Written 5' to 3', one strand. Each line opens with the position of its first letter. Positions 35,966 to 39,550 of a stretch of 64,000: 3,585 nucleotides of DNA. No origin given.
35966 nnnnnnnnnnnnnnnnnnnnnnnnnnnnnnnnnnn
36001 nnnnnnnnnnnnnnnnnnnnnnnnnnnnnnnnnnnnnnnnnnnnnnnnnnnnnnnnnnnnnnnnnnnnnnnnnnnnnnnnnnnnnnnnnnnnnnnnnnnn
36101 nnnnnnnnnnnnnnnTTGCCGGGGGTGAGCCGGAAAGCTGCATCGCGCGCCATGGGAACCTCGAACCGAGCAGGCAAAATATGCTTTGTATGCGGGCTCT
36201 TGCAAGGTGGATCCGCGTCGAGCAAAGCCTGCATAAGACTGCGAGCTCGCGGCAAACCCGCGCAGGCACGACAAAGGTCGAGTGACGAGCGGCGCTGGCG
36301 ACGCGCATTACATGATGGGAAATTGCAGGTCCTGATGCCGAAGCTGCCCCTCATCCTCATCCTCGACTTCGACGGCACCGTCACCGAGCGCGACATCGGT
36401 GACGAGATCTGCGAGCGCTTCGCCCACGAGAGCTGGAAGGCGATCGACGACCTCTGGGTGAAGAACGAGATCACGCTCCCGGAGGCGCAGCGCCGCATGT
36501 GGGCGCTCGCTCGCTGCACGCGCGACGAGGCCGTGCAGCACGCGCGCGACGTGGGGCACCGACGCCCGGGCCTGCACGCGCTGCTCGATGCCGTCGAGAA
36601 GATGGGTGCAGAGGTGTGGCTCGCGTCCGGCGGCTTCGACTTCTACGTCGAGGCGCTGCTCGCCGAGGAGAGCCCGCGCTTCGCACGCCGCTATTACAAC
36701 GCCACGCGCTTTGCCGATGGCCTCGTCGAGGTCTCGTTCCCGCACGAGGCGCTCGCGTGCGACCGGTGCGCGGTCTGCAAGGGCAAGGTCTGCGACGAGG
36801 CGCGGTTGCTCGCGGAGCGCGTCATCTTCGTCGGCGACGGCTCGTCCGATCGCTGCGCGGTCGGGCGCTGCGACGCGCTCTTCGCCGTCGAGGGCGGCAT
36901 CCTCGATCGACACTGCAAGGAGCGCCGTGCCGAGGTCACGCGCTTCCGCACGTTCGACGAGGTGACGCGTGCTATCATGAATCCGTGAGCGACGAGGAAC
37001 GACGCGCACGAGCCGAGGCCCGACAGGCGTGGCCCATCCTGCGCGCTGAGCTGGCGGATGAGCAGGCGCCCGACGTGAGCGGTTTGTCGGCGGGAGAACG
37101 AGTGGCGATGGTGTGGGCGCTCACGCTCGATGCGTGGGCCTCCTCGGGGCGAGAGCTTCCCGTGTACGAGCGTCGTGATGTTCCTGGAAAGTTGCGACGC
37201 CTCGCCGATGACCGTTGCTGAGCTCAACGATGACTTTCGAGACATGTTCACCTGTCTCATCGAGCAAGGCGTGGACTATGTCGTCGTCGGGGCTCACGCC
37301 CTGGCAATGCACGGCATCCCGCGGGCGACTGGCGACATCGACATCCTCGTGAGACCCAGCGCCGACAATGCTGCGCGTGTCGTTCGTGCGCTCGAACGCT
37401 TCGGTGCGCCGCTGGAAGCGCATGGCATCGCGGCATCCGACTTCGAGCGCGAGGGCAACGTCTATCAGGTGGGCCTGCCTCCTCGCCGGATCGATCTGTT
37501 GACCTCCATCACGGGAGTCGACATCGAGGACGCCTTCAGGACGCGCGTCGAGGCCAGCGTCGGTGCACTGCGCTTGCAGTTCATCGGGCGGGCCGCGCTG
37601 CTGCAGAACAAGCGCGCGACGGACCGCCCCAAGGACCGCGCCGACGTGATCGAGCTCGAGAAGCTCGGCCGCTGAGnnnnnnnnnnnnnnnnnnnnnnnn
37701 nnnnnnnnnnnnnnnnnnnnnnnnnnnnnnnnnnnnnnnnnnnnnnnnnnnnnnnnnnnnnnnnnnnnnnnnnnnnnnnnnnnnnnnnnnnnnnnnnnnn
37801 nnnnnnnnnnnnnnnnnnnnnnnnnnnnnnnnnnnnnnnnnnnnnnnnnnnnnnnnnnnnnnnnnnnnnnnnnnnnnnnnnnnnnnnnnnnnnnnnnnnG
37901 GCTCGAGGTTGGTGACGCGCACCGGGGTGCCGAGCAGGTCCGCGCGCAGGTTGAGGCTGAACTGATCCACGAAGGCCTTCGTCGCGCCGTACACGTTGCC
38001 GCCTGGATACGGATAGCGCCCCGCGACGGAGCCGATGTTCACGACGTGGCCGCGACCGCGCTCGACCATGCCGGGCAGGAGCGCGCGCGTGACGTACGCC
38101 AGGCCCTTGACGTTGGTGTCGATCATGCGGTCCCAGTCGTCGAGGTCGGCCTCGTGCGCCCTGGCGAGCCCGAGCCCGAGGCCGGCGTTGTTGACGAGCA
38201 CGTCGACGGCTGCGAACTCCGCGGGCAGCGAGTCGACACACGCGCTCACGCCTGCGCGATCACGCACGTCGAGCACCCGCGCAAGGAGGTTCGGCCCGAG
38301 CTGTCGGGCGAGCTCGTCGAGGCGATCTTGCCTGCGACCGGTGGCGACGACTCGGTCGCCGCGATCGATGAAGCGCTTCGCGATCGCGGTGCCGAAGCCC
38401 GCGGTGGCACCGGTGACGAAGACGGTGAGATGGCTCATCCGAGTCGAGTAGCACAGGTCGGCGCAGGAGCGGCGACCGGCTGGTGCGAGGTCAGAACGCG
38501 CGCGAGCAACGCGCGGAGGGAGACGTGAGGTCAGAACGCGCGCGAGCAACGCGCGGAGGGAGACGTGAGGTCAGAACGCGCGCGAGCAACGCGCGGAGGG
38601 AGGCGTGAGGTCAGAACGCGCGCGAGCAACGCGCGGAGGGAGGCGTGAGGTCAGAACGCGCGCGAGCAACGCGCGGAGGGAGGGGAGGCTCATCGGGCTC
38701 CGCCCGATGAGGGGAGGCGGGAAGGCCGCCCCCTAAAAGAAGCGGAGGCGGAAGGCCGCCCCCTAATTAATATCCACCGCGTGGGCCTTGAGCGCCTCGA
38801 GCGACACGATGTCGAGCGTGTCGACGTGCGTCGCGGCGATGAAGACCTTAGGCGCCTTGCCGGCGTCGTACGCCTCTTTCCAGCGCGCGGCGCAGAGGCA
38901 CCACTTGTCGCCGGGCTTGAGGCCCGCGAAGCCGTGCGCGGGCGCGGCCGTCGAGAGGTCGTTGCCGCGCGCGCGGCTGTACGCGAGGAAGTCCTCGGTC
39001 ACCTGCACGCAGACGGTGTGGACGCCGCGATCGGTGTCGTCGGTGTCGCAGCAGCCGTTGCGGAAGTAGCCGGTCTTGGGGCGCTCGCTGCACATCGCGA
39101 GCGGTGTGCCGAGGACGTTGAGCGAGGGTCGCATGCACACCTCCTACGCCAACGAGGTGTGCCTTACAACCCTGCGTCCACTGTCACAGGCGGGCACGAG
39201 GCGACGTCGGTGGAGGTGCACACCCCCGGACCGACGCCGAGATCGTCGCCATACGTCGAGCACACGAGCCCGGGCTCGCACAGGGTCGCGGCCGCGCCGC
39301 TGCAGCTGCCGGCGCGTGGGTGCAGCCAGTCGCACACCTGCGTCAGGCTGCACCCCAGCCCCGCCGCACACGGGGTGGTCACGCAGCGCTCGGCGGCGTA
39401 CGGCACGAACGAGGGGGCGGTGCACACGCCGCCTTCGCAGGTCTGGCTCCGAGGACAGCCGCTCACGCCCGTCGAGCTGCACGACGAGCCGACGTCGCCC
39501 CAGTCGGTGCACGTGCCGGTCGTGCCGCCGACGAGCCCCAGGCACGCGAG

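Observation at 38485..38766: Five-copy 40-bp tandem repeat array with internal palindromes, followed by a hairpin and a duplicated 17-mer, in the SDR/DUF2237 intergenic region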

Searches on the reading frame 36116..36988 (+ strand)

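Call 69: search_protein_families(library=pfam, proteins=[window:36116-36988:+], max_evalue=0.001)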
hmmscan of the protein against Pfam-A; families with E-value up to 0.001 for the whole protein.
window:36116-36988:+ (290 aa): 3 families
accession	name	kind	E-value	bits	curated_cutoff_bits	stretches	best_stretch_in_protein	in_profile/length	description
PF12710.13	HAD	-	2.4e-11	44.8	27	1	82-247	2-186/189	haloacid dehalogenase-like hydrolase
PF06888.18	Put_Phosphatase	-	8.2e-09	35.7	27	1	80-252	2-188/234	Putative Phosphatase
PF00702.32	Hydrolase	-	3.5e-05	24.7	26.4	1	81-245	4-183/191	haloacid dehalogenase-like hydrolase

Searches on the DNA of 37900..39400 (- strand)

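Call 7: search_rna_families(source=window, start=37900, end=39400, threshold=evalue, max_evalue=10)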
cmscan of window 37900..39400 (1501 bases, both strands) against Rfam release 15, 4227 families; matches with E-value up to 10: 6.
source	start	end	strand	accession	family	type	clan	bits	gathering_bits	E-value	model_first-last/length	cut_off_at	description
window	39315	39399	-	RF02827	Scr6106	Gene; sRNA;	-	24.6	52.5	2.6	1-85/85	no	Streptomyces RNA 6106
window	39344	39387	-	RF02137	HOXA11-AS1_1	Gene; lncRNA;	-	21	50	0.45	53-96/96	no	HOXA11 antisense RNA 1 conserved region 1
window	38147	38184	+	RF03170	c-di-GMP-II-GCG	Cis-reg; riboswitch;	CL00127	19.8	47.9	2.1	1-85/85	no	c-di-GMP-II-GCG riboswitch aptamer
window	38668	38748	+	RF02151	MIMT1_1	Gene; lncRNA;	-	16.5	45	3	1-88/88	no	MER1 repeat containing imprinted transcript 1 conserved region 1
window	38406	38432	+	RF01759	sucC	Cis-reg;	-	16.4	50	2.9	1-70/70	no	sucC RNA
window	37925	37981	+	RF03057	nhaA-I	Cis-reg; riboswitch;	-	14.2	37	7.3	1-55/55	no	nhaA-I RNA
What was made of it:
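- On Rfam-curated RNA families: Only chance-level hits at E up to 10 in 37900-39400 (call 7).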

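Call 71: build_rna_model(alignment_id=A3)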
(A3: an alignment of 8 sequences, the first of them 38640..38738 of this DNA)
Model R1 built from alignment A3 (8 sequences, 100 columns); structure: RNAalifold consensus.
model positions 93; base pairs 21; branch points 2; effective number of sequences 1.72; information 0.615 bits per position. Calibrated on 0.2 Mb of random sequence (short: E-values are rough).
structure used (alignment columns):
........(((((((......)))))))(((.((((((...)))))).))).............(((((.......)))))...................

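Call 72: search_with_rna_model(model_id=R1, sources=[window, L004, L005, L008, L010, L011, L012, L013, L014, L022, L031, L058, L059, L063, L064, L065, L066, L017, L047, L036, L001, L009], max_evalue=1)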
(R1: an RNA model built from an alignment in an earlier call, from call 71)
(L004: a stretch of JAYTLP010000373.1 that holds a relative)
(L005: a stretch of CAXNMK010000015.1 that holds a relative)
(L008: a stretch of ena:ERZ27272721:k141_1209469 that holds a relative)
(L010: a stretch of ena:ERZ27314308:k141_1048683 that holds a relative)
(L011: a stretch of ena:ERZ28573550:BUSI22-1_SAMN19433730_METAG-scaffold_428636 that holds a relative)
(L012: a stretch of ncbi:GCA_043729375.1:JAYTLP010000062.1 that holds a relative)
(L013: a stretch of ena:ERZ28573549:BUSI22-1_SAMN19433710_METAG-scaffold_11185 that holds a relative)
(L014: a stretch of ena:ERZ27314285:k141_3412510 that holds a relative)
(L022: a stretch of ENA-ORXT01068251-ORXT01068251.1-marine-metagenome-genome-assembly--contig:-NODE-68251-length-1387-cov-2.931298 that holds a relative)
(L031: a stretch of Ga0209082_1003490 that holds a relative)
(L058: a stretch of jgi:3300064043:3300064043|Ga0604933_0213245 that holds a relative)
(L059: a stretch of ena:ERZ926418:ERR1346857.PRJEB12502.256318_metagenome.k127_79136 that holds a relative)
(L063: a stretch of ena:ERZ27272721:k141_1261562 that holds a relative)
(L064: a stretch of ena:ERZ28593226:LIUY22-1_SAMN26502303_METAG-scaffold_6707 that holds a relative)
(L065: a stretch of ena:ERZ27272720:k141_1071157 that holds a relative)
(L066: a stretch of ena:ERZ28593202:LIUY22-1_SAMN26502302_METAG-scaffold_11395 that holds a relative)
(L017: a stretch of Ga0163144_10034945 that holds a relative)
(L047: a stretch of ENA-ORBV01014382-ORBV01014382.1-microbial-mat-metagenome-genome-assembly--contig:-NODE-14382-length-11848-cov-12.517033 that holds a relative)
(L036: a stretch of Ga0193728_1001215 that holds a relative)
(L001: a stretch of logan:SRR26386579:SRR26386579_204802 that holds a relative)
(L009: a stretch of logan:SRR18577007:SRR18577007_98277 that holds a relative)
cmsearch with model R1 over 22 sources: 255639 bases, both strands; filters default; matches with E-value up to 1: 35.
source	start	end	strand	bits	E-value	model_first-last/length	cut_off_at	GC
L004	5468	5560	+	108.4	8.5e-24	1-93/93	no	0.69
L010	2107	2201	+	102.8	1.8e-22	1-93/93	no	0.68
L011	8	102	+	100.8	5.5e-22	1-93/93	no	0.68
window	38644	38738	-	94.4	1.8e-20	1-93/93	no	0.72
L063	10917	11004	+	94.1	2.2e-20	1-93/93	no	0.67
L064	10594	10681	+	94.1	2.2e-20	1-93/93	no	0.67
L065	10917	11004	+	92.9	4.1e-20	1-93/93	no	0.67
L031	1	92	+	67.9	3.9e-14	1-93/93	no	0.71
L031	1363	1452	-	67.5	4.7e-14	1-93/93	no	0.69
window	5474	5564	+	52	2.4e-10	1-93/93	no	0.68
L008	10552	10627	+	46.3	5.5e-09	1-93/93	no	0.68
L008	10385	10444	+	43.2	3e-08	1-93/93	no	0.67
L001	2021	2061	+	37.4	7.4e-07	1-41/93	3'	0.71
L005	5179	5254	-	29.2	6.5e-05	1-93/93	no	0.76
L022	1279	1355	-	29.1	6.8e-05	1-93/93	no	0.69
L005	4998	5073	-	26.6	0.00028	1-93/93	no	0.78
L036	9519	9631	+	21.4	0.0048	1-93/93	no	0.72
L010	2134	2156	-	19.1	0.017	28-50/93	no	0.65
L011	35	57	-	19.1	0.017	28-50/93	no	0.65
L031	1403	1425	+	19.1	0.017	28-50/93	no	0.65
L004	5495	5517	-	15.5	0.12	28-50/93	no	0.7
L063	10944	10966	-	15.5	0.12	28-50/93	no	0.7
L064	10621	10643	-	15.5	0.12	28-50/93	no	0.7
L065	10944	10966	-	15.5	0.12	28-50/93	no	0.7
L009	1656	1679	+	14.7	0.2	1-24/93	3'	0.67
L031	27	49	-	14.4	0.22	28-50/93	no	0.7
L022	1314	1336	+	13.9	0.29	28-50/93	no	0.7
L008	10524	10546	-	13.5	0.37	28-50/93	no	0.7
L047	10344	10419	-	12.6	0.6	1-93/93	no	0.74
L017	8159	8234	+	12.6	0.6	1-93/93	no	0.74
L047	887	962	+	12.6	0.61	1-93/93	no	0.75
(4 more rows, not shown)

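Call 76: search_with_rna_model(model_id=R1, source=window, filters=off, max_evalue=1)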
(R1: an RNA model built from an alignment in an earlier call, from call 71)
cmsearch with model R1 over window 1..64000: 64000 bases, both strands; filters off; matches with E-value up to 1: 15.
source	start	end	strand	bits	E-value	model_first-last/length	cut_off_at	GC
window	38644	38738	-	94.4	4.5e-21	1-93/93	no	0.72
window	5474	5564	+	52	6.1e-11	1-93/93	no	0.68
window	38564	38615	-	21.6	0.0011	1-93/93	no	0.69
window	38484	38538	-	21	0.0015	1-93/93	no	0.67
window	38619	38643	-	19.1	0.0042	56-80/93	no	0.8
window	38689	38711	+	19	0.0045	28-50/93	no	0.7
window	38539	38562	-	17.7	0.0094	57-80/93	no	0.79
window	31045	31136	+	13.9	0.072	1-93/93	no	0.66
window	8000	8088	-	12.1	0.2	1-93/93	no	0.72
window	57973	58071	-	11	0.37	1-93/93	no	0.65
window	46568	46668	+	10.8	0.4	1-93/93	no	0.72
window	49119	49200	-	9.6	0.77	1-93/93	no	0.68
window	32063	32081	+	9.6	0.79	30-48/93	no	0.58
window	42356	42452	+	9.6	0.81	1-93/93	no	0.7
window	36976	37079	-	9.3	0.91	1-93/93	no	0.7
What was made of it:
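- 38499..38675 (.): Five h3 hairpins, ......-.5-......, at 38499-38515, 38539-38555, 38579-38595, 38619-38635 and 38659-38675. The covariance model recognises h3 repeatedly (calls 72, 76).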
